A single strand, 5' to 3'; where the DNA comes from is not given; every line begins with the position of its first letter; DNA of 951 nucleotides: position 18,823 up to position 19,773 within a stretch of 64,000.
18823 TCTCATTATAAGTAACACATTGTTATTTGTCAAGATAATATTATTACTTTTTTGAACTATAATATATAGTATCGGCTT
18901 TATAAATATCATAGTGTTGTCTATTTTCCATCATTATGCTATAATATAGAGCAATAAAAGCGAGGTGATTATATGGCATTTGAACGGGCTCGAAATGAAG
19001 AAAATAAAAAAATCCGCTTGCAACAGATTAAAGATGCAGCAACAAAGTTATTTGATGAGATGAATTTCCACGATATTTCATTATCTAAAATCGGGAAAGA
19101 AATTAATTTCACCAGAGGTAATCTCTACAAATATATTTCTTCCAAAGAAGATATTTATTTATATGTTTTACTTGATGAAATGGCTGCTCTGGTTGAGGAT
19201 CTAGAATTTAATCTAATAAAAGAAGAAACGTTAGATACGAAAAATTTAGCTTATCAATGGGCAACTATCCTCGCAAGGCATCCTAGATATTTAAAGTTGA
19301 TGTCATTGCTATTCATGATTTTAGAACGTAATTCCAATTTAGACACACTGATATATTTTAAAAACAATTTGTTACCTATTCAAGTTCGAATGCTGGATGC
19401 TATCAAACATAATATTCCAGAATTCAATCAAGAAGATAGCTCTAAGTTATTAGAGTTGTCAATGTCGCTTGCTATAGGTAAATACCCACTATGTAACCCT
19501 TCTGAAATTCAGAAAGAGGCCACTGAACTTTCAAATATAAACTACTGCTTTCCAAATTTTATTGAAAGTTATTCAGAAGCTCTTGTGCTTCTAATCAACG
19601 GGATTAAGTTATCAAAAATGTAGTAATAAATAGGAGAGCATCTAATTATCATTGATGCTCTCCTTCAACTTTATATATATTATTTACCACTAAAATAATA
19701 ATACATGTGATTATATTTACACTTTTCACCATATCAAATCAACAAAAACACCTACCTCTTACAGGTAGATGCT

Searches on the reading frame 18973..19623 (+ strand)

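Call 64: search_protein_families(library=pfam, proteins=[window:18973-19623:+], max_evalue=0.001)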
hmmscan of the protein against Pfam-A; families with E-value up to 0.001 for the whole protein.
window:18973-19623:+ (216 aa): 2 families
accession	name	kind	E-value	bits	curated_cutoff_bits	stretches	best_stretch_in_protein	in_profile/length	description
PF17929.6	TetR_C_34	-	2.1e-26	92.9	26.3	1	92-210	2-120/120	Tetracyclin repressor-like, C-terminal domain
PF00440.29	TetR_N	-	8e-08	32.4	24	1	21-64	3-46/47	Bacterial regulatory proteins, tetR family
